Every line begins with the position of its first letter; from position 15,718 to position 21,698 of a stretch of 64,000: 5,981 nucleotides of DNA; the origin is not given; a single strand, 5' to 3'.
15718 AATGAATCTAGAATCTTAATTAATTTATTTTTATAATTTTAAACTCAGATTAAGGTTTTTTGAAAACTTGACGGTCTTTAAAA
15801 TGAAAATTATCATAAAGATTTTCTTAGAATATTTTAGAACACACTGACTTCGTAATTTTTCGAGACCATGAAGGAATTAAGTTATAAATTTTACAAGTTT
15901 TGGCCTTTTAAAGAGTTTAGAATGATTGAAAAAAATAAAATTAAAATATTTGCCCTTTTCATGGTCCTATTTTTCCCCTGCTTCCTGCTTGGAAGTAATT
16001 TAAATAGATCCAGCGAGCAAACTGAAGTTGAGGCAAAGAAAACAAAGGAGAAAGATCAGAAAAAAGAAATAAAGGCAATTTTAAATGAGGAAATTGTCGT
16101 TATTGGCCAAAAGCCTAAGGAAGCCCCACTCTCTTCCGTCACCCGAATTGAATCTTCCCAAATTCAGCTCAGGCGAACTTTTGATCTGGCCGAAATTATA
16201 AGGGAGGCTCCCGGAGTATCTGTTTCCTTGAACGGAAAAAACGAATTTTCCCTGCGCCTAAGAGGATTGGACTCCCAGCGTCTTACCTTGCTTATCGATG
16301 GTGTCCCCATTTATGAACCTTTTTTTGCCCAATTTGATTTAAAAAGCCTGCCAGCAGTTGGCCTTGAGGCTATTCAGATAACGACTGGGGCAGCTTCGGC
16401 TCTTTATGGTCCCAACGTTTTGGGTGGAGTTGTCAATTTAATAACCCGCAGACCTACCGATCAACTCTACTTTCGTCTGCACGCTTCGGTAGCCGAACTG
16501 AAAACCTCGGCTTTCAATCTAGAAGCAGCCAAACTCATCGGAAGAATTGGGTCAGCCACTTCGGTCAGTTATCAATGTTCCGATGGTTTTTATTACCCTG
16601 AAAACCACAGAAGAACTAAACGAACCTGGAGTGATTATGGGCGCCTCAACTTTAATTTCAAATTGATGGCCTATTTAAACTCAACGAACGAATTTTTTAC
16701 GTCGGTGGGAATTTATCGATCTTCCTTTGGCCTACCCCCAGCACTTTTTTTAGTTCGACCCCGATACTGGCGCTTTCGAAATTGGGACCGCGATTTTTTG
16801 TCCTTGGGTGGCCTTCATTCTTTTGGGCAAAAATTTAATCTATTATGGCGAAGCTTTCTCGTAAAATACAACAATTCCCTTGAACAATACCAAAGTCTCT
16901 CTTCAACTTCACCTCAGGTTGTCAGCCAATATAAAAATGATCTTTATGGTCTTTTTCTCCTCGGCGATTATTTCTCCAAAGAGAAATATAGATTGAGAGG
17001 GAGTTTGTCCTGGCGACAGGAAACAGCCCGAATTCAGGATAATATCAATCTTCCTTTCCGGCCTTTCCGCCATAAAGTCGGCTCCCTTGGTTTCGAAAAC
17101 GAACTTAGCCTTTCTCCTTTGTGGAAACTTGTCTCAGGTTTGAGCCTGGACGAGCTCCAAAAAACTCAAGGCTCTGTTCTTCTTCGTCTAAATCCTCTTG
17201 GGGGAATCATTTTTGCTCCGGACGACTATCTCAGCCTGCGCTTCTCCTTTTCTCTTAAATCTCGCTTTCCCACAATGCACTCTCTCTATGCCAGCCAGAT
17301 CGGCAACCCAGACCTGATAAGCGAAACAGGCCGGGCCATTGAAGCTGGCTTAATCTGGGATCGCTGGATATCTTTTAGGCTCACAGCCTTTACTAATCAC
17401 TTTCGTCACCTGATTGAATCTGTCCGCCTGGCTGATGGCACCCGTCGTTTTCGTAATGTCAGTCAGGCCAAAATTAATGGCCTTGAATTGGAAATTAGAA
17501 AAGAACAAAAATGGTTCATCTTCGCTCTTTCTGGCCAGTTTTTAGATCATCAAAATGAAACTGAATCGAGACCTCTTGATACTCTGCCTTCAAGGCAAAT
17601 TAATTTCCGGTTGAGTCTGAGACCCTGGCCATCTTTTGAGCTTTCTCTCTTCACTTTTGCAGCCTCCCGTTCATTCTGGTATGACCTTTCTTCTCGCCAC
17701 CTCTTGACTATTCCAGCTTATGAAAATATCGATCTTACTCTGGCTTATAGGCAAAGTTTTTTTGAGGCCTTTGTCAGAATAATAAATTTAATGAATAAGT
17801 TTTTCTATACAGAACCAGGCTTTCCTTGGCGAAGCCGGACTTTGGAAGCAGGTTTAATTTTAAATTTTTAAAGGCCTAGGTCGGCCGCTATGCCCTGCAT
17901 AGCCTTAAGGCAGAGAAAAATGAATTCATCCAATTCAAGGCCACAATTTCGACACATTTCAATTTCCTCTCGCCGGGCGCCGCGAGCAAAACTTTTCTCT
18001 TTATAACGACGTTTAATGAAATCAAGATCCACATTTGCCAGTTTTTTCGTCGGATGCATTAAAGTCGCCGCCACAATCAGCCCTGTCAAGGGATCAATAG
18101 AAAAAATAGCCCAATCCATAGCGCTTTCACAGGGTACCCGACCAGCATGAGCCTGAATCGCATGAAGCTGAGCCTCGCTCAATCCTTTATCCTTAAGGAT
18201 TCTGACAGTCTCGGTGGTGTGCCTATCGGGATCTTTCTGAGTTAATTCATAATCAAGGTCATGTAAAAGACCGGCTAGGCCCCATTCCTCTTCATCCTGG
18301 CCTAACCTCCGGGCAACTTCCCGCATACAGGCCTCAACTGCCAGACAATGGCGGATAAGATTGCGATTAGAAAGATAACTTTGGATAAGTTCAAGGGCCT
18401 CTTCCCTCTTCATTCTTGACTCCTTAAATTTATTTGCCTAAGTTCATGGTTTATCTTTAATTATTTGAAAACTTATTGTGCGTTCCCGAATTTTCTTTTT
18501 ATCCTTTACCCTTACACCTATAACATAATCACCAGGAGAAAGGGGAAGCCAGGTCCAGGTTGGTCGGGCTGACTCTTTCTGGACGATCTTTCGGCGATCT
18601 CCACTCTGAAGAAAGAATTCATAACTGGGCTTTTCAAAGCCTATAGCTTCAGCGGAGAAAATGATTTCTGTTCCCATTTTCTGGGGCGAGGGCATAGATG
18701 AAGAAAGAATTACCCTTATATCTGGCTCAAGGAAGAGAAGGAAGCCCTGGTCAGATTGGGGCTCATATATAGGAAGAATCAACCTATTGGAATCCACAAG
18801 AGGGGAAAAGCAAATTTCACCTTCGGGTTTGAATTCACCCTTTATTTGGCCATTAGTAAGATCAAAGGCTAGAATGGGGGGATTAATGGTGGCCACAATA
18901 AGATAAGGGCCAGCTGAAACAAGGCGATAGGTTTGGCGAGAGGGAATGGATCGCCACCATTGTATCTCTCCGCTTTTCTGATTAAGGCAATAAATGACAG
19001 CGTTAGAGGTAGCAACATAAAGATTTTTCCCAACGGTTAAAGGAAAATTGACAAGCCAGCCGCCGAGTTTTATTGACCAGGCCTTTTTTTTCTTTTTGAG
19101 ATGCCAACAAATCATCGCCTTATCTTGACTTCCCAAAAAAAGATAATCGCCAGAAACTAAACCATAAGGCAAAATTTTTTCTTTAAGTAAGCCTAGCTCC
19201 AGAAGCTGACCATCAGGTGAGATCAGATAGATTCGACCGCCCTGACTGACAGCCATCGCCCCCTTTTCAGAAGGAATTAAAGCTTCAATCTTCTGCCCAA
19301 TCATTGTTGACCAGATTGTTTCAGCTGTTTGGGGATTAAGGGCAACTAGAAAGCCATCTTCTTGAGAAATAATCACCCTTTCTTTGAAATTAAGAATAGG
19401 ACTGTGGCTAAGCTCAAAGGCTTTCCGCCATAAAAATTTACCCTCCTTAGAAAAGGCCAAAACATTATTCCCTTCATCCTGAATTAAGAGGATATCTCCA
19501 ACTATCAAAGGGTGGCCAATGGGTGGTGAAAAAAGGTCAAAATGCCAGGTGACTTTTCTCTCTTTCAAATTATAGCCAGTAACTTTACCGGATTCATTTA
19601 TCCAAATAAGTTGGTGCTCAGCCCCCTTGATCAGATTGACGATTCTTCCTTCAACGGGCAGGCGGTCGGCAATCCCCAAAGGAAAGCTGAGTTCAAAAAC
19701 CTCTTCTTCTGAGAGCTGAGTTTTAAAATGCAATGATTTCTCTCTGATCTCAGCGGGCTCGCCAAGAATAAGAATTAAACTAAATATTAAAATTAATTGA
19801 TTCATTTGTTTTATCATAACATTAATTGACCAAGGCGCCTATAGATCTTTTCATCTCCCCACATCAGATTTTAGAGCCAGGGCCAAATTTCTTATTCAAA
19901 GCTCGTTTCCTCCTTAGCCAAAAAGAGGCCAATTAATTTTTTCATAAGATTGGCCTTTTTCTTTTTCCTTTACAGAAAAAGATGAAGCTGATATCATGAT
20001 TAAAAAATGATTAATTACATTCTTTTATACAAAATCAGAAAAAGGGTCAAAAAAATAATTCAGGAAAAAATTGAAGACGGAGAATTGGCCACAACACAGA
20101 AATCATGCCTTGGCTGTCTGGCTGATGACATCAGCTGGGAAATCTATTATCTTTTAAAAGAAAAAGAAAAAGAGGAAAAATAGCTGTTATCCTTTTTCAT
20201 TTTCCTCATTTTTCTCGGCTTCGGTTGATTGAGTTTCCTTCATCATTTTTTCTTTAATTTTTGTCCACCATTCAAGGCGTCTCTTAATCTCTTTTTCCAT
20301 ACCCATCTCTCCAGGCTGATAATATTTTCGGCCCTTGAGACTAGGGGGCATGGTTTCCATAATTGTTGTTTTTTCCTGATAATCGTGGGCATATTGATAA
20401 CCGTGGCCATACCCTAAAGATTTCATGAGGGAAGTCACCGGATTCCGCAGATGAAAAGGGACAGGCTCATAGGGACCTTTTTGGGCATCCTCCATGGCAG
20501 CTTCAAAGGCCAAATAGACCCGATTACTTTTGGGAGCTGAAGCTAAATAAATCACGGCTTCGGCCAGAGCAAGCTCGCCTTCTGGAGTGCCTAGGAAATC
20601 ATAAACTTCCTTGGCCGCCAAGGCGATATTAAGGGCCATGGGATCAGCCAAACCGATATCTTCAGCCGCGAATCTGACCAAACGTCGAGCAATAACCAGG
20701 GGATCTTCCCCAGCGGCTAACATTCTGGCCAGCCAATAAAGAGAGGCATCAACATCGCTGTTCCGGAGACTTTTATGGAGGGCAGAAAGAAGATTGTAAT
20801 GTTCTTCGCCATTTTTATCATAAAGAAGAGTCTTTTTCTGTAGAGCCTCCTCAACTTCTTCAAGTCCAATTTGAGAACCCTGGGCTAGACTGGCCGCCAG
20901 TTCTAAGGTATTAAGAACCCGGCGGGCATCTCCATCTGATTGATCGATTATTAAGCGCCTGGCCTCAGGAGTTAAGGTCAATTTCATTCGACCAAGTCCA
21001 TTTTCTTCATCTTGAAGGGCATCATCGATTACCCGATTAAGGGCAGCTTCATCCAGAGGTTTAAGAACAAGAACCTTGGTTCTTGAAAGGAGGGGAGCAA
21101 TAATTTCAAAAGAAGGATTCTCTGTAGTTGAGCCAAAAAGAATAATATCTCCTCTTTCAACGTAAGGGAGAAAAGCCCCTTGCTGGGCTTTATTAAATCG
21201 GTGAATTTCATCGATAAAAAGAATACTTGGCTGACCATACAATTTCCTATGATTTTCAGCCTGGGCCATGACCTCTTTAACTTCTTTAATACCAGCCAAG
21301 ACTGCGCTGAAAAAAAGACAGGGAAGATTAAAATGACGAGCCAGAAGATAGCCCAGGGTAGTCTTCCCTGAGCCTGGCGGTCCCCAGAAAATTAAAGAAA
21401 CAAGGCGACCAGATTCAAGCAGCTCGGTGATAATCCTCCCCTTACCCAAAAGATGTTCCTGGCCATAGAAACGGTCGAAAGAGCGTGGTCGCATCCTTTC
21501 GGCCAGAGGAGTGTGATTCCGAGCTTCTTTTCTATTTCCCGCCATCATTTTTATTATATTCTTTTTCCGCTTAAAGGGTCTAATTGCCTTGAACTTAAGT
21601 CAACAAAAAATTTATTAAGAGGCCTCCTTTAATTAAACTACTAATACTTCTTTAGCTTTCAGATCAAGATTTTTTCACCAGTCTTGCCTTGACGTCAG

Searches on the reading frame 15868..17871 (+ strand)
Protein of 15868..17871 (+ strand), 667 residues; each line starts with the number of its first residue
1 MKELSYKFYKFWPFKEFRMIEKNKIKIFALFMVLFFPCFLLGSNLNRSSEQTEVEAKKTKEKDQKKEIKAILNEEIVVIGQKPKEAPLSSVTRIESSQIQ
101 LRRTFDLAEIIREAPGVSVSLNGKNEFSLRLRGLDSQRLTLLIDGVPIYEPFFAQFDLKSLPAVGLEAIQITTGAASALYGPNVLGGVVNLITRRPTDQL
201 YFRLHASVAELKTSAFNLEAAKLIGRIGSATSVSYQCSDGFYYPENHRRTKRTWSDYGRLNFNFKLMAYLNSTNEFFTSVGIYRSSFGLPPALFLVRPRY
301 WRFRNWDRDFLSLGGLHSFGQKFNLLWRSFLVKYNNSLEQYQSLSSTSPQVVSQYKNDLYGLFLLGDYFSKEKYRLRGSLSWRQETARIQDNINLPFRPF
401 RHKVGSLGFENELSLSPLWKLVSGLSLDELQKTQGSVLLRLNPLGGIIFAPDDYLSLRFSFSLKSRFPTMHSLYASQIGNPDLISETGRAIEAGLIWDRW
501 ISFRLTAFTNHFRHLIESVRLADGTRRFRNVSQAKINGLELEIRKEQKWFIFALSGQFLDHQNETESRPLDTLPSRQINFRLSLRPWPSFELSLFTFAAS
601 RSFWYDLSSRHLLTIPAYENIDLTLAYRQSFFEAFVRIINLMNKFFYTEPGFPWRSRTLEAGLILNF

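Call 69: search_protein_families(library=pfam, proteins=[window:15868-17871:+], max_evalue=0.0001)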
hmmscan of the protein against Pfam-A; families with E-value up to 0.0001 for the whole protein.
window:15868-17871:+ (667 aa): 3 families
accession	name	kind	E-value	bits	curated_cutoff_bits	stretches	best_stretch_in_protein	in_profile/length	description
PF00593.30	TonB_dep_Rec_b-barrel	-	2.6e-27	97.2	27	1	260-641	24-436/436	TonB dependent receptor-like, beta-barrel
PF07715.20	Plug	-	5.2e-20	72.4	23.9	1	88-188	6-107/107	TonB-dependent Receptor Plug Domain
PF14905.12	OMP_b-brl_3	-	8.5e-05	22.2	27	1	467-631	197-359/408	Outer membrane protein beta-barrel family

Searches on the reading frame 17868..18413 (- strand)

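Call 70: search_protein_families(library=pfam, proteins=[window:17868-18413:-], max_evalue=0.0001)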
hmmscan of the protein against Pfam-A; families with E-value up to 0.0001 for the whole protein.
window:17868-18413:- (181 aa): 1 family
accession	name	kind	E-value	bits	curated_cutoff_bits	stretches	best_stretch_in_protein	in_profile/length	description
PF01966.28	HD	-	2.6e-10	41.1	22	1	20-94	2-90/116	HD domain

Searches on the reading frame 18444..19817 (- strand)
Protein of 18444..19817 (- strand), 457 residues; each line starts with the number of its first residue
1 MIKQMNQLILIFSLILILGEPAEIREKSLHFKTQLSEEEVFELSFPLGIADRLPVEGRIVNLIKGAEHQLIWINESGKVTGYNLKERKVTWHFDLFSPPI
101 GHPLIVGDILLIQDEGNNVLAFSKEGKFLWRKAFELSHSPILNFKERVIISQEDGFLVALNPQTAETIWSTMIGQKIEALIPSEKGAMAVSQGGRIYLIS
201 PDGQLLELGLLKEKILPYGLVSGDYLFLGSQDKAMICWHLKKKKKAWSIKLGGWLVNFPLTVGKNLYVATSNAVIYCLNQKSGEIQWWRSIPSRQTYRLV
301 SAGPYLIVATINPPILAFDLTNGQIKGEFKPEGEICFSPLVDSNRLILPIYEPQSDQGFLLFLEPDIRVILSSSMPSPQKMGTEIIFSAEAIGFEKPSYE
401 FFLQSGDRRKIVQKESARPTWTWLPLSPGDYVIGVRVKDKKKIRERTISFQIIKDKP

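Call 70: search_protein_families(library=pfam, proteins=[window:18444-19817:-], max_evalue=0.0001)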
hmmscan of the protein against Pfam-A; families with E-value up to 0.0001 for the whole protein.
window:18444-19817:- (457 aa): 4 families
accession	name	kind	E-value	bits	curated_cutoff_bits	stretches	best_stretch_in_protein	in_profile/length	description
PF13360.13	PQQ_2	-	7.7e-22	78.5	27.6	2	74-205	40-181/233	Outer membrane protein assembly factor BamB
PF13570.13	Beta-prop_ACSF4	-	1.4e-19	71.1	133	1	144-343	18-224/329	Beta-alanine-activating enzyme, beta-propeller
PF25293.1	Beta-prop_EMC1_N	-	8.2e-07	29.4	34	0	262-310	30-81/219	EMC1 N-terminal beta-propeller domain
PF07495.19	Y_Y_Y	-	1.8e-05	25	26.6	1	393-452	4-64/65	Y_Y_Y domain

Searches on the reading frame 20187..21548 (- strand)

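Call 57: search_protein_families(library=pfam, proteins=[window:20187-21548:-], max_evalue=0.0001)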
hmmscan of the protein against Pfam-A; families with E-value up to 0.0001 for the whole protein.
window:20187-21548:- (453 aa): 6 families
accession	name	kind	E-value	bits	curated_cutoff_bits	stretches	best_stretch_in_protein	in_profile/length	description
PF12002.13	MgsA_C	-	5.4e-66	222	27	1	263-428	1-166/167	MgsA AAA+ ATPase C terminal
PF16193.11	AAA_assoc_2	-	1.5e-25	89.7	34.3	1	188-262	3-81/81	AAA C-terminal domain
PF00004.35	AAA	-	6.9e-14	52.9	21.2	1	52-162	1-128/131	ATPase family associated with various cellular activities (AAA)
PF05496.18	RuvB_N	-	6.9e-10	39.3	27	1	19-131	1-109/159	Holliday junction DNA helicase RuvB P-loop domain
PF13173.12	AAA_14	-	3e-06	27.7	27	1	53-166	6-124/129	AAA domain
PF07728.20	AAA_5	-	4.8e-05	23.8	22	0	52-137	2-97/139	AAA domain (dynein-related subfamily)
